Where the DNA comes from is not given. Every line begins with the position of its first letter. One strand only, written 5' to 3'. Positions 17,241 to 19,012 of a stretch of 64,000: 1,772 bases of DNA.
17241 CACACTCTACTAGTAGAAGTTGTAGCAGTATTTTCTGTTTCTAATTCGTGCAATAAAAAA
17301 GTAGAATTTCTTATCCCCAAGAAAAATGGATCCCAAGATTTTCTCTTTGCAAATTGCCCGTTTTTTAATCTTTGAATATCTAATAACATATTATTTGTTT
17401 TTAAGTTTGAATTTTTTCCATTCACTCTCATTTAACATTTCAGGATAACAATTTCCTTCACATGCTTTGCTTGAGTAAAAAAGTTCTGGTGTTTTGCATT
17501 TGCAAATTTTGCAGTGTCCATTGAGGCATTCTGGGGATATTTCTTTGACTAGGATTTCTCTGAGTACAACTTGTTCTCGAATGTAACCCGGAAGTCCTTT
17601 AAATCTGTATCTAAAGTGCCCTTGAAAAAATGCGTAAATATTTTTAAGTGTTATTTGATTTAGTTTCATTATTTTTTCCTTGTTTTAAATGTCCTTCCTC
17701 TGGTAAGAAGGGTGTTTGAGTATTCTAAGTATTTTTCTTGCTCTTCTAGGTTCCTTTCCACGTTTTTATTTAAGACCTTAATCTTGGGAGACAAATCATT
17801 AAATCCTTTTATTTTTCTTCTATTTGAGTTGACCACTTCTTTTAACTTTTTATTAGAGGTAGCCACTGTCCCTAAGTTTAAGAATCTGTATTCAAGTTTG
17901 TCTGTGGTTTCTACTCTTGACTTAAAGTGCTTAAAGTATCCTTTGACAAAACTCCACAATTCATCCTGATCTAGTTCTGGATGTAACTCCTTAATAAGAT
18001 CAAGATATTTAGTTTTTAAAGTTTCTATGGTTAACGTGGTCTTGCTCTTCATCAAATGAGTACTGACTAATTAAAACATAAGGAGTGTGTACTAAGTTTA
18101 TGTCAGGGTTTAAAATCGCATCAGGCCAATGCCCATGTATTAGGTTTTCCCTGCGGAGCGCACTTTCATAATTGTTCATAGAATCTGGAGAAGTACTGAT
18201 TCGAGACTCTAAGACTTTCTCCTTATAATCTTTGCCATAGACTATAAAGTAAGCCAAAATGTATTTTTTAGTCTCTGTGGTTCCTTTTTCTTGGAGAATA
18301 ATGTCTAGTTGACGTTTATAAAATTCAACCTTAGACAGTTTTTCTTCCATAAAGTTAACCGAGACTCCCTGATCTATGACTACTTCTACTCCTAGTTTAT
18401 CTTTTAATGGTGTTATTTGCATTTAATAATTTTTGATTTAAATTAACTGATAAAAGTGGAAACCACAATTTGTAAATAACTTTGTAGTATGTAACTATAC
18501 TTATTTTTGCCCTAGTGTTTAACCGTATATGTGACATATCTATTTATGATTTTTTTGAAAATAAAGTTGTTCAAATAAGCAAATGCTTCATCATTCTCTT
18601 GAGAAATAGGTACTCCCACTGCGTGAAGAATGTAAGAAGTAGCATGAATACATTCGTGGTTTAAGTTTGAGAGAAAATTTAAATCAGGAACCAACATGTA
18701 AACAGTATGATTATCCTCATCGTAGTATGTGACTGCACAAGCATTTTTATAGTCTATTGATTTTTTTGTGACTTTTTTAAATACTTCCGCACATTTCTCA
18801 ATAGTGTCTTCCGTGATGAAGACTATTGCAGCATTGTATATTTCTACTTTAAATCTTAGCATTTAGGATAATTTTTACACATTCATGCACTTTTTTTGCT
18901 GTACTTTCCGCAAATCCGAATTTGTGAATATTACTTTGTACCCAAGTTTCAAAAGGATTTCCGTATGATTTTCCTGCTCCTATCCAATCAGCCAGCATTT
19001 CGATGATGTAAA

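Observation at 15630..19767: Accessory (possible anti-defence) gene block between the packaging genes and the divergent control region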

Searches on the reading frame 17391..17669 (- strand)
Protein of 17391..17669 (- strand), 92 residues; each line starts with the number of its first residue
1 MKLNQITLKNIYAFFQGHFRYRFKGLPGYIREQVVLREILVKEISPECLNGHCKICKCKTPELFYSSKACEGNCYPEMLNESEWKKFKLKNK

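Call 3: search_protein_families(library=pfam, max_evalue=0.1, proteins=[window:17391-17669:-])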
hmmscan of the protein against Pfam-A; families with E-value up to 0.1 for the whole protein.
window:17391-17669:- (92 aa): 1 family
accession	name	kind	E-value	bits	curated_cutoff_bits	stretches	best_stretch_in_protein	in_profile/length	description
PF00778.23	DIX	-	0.077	13.3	22.2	0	2-38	22-58/77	DIX domain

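Call 4: search_protein_families(library=phrogs, max_evalue=0.01, proteins=[window:17391-17669:-])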
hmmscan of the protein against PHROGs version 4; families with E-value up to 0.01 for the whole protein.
window:17391-17669:- (92 aa): 1 family
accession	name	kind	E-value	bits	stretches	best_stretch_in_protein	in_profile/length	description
phrog_13610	-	unknown function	1.7e-16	61.5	1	2-91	6-101/106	-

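Call 27: search_protein_families(library=ncbifam, max_evalue=0.01, proteins=[window:17391-17669:-])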
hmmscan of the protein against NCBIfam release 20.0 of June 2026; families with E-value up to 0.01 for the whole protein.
window:17391-17669:- (92 aa): 0 families

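Call 75: search_protein_families(library=padloc, max_evalue=0.01, proteins=[window:17391-17669:-])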
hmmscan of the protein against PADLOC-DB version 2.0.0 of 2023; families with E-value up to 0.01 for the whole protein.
window:17391-17669:- (92 aa): 0 families

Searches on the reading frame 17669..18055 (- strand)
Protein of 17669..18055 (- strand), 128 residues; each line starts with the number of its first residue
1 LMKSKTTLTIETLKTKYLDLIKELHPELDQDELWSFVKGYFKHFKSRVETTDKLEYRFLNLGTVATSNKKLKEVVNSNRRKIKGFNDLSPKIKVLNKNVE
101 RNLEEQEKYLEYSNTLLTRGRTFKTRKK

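Call 3: search_protein_families(library=pfam, max_evalue=0.1, proteins=[window:17669-18055:-])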
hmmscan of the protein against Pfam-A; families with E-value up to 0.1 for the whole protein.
window:17669-18055:- (128 aa): 2 families
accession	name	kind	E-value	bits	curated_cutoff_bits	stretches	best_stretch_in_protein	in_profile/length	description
PF02200.21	STE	-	0.037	14.9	25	1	28-87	8-67/109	STE like transcription factor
PF06296.18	RelE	-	0.092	13.4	27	0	30-77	67-114/120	RelE toxin of RelE / RelB toxin-antitoxin system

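Call 4: search_protein_families(library=phrogs, max_evalue=0.01, proteins=[window:17669-18055:-])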
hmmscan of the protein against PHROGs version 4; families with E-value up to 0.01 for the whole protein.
window:17669-18055:- (128 aa): 0 families

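Call 27: search_protein_families(library=ncbifam, max_evalue=0.01, proteins=[window:17669-18052:-])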
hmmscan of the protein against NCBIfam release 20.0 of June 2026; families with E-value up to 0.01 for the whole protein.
window:17669-18052:- (127 aa): 0 families

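Call 75: search_protein_families(library=padloc, max_evalue=0.01, proteins=[window:17669-18052:-])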
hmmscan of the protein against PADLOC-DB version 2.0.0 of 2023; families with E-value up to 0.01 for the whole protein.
window:17669-18052:- (127 aa): 1 family
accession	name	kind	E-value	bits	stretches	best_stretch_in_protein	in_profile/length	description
PDLC02590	DrmC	-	0.0094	14.4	0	61-102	47-88/88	DrmC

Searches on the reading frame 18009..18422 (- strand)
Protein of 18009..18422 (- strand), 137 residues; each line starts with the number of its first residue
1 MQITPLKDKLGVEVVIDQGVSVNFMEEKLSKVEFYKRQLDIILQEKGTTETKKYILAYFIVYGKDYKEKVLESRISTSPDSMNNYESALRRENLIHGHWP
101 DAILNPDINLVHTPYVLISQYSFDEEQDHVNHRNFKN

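Call 3: search_protein_families(library=pfam, max_evalue=0.1, proteins=[window:18009-18422:-])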
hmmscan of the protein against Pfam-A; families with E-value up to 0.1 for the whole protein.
window:18009-18422:- (137 aa): 0 families

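Call 4: search_protein_families(library=phrogs, max_evalue=0.01, proteins=[window:18009-18422:-])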
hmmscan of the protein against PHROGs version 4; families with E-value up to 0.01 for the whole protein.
window:18009-18422:- (137 aa): 0 families

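Call 27: search_protein_families(library=ncbifam, max_evalue=0.01, proteins=[window:18009-18422:-])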
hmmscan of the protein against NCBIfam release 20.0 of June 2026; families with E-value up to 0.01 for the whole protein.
window:18009-18422:- (137 aa): 0 families

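Call 75: search_protein_families(library=padloc, max_evalue=0.01, proteins=[window:18009-18422:-])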
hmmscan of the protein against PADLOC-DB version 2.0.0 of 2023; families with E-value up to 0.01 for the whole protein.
window:18009-18422:- (137 aa): 0 families

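Call 95: search_solved_structures(query=A10, max_evalue=10, show_alignments=2)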
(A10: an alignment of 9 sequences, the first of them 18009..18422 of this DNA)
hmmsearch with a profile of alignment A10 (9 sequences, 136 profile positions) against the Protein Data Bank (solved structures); distinct sequences matched with E-value up to 10: 4.
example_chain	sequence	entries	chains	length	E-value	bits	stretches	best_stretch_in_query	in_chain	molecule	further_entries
2eth_A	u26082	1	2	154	0.38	13.9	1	43-96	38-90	transcriptional regulator, putative, Mar family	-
3a75_B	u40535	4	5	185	0.83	12.8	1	52-86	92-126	Gamma-glutamyltranspeptidase small chain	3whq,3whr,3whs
2v36_B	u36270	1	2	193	0.87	12.7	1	53-86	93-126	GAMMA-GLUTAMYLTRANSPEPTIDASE SMALL CHAIN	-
2z91_A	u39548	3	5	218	1.1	12.4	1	51-83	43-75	Anti-ciguatoxin antibody 10C9 FAB heavy chain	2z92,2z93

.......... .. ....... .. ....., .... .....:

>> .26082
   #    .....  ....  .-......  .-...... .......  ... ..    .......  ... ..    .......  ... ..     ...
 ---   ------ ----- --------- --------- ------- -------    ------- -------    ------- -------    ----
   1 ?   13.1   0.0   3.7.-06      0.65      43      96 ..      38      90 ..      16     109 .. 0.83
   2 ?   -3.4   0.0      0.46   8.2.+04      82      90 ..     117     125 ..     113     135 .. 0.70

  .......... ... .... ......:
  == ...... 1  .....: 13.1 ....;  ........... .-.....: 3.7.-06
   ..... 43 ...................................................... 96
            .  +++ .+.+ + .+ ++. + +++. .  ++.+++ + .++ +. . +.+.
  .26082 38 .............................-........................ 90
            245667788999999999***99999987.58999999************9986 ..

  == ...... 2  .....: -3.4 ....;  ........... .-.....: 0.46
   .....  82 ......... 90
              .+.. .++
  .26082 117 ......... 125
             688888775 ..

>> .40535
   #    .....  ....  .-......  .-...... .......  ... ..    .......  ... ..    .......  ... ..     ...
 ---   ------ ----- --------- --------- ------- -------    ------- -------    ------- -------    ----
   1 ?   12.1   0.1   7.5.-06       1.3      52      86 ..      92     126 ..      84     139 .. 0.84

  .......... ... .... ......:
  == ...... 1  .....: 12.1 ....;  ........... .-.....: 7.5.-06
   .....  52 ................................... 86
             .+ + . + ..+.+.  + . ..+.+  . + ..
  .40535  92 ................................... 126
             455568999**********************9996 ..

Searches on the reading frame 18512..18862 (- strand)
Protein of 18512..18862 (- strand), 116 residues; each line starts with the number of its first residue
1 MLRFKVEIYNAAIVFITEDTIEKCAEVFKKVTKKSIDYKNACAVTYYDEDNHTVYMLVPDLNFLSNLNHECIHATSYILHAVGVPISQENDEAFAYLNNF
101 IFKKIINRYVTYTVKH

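Call 3: search_protein_families(library=pfam, max_evalue=0.1, proteins=[window:18512-18862:-])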
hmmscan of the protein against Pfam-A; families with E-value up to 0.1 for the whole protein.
window:18512-18862:- (116 aa): 0 families

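Call 4: search_protein_families(library=phrogs, max_evalue=0.01, proteins=[window:18512-18862:-])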
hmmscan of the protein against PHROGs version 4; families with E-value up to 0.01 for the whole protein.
window:18512-18862:- (116 aa): 1 family
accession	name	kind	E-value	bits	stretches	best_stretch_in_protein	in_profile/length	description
phrog_1365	-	unknown function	2.4e-15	57.6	1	3-107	7-114/127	-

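Call 27: search_protein_families(library=ncbifam, max_evalue=0.01, proteins=[window:18512-18862:-])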
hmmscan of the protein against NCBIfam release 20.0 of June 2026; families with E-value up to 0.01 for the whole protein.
window:18512-18862:- (116 aa): 0 families

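Call 40: search_solved_structures(query=A5, max_evalue=10, show_alignments=2)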
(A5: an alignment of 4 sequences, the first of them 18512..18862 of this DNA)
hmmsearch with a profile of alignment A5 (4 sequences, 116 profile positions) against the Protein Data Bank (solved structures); distinct sequences matched with E-value up to 10: 4.
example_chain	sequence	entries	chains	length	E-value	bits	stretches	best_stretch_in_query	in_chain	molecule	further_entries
6pc1_A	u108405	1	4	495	0.53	13.6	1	64-107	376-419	Guanosine pentaphosphate phosphohydrolase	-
6pc0_A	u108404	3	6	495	0.53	13.6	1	64-107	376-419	Guanosine pentaphosphate phosphohydrolase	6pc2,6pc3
9vbs_A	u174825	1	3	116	1.4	12.3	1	18-72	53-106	Isoform a of Allophagy receptor allo-1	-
8eoz_B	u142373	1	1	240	7.4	9.9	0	6-37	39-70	C3HR3_4r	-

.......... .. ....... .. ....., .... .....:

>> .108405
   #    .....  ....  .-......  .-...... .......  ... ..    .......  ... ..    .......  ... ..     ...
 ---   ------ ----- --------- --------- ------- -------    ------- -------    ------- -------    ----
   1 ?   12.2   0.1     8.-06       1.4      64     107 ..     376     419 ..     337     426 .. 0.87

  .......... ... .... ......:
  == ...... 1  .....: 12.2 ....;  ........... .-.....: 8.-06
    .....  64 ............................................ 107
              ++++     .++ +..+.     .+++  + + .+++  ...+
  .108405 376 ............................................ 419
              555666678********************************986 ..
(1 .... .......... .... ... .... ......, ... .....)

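Call 52: find_homologous_proteins(query=window:18512-18862:-, max_evalue=0.001)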
Query window:18512-18862:- (116 aa): 2 proteins with E <= 0.001 among 2 candidates.
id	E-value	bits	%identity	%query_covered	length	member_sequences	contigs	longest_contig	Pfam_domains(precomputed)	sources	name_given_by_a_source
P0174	1.6e-70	252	100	100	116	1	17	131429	-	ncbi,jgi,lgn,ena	jgi:hypothetical protein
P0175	1.9e-59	216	88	100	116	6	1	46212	-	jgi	jgi:hypothetical protein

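Call 63: search_protein_representatives(protein=window:18512-18862:-)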
Query: 116 residues. Proteins with E-value up to 0.001 (for the whole library): 484; up to 1e-10: 4; up to 1e-30: 1. The best 150 are listed.
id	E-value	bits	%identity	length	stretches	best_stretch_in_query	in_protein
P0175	6.0e-60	215.9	89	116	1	1-115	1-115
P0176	1.0e-12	63.9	41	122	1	3-108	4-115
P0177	7.6e-12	61.1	36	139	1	4-105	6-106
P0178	1.1e-11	60.6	31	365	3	21-108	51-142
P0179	2.6e-10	56.2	31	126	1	2-107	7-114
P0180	1.2e-09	54.0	34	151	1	4-107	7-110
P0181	1.4e-09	53.9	37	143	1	4-115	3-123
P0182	1.0e-08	51.1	37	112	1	32-110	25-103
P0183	1.3e-08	50.7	27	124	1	4-112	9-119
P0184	1.8e-08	50.2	41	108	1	19-108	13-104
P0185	3.9e-08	49.2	34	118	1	2-108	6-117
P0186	4.7e-08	48.9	30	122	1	4-108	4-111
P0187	5.1e-08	48.8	42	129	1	2-110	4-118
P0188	7.3e-08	48.3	38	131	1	29-107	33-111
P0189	9.8e-08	47.9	43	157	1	23-105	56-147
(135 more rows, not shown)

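Call 68: search_solved_structures(query=A8, max_evalue=10, show_alignments=3)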
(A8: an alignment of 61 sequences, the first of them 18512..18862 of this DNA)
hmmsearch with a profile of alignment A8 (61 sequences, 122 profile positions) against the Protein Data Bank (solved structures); distinct sequences matched with E-value up to 10: 5.
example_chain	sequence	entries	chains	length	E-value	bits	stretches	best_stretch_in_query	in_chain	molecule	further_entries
1pwk_A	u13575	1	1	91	0.14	15.3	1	21-89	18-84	dynein light chain-2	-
6mdw_A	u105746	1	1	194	0.34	14.1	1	36-85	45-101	SprT-like domain-containing protein Spartan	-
4wqq_A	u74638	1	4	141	0.65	13.2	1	54-107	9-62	Lectin CEL-I, N-acetyl-D-galactosamine-specific C-type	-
1wmy_A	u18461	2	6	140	0.7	13.1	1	54-107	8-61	lectin CEL-I, N-acetyl-D-galactosamine-specific C-type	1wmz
11fw_A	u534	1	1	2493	1.4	12.1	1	18-82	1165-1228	Virion DNA-directed RNA polymerase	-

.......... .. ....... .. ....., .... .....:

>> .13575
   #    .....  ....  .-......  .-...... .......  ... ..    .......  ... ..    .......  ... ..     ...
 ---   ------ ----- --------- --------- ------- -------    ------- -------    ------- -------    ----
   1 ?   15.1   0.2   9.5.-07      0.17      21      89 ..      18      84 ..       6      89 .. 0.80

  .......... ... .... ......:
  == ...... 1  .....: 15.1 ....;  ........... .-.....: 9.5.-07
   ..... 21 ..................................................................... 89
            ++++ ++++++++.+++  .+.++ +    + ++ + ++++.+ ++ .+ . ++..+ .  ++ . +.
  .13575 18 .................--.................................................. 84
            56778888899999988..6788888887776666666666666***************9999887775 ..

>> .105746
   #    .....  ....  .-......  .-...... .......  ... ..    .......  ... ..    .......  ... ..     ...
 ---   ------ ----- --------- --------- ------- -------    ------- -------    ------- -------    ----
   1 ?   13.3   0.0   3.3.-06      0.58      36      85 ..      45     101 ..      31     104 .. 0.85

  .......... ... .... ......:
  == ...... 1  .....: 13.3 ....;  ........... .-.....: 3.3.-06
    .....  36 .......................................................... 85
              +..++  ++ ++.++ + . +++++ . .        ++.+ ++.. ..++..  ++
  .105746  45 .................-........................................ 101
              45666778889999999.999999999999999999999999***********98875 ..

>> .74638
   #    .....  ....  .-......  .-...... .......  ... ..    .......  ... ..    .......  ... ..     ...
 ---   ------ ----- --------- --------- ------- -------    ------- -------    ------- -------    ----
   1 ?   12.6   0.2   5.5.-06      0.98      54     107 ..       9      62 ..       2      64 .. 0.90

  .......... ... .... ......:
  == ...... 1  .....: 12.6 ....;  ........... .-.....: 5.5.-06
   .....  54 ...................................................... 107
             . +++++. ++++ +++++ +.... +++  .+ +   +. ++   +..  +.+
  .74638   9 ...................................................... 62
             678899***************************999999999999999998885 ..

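Call 69: search_protein_families(library=pfam, alignment_id=A8, max_evalue=0.01)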
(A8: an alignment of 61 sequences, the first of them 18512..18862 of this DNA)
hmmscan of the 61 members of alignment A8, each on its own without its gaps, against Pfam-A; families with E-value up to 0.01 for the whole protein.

A. member 1, window:18512-18862:- (116 aa): 0 families

B. families by the number of members that match (of 61 scanned): 5 families
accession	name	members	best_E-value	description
PF12315.14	DA1-like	1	0.00099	Protein DA1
PF18958.6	DUF5700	1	0.0034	Putative zinc dependent peptidase (DUF5700)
PF05385.17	Adeno_E4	1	0.0068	Mastadenovirus early E4 13 kDa protein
PF10263.15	SprT-like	1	0.0092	SprT-like family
PF13168.11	Poxvirus_B22R_C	1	0.0099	Poxvirus B22R protein C-terminal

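Call 72: predict_structure(alignment_id=A8)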
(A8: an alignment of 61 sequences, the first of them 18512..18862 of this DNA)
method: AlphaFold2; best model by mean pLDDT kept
length: 116 residues; sequences in the alignment: 61
mean_pLDDT: 96.3   pTM: 0.88
mean pLDDT of the five models: 96.3, 96.3, 96.0, 95.9, 95.6
residues with pLDDT >= 90: 111; 70-90: 5; 50-70: 0; < 50: 0
segments of 3 or more residues with pLDDT < 50: none
pLDDT, mean of each block of 10 residues (from residue 1): 96 98 98 96 97 98 97 98 95 98 96 84
secondary structure, 60 per line:
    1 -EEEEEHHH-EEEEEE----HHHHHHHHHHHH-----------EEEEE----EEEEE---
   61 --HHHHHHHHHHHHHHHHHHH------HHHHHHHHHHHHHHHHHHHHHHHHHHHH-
elements in order: E2-6 E11-16 H21-32 E44-48 E53-57 H63-81 H88-115

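Call 75: search_protein_families(library=padloc, max_evalue=0.01, proteins=[window:18512-18862:-])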
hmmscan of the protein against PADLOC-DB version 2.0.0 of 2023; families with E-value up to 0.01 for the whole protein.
window:18512-18862:- (116 aa): 0 families
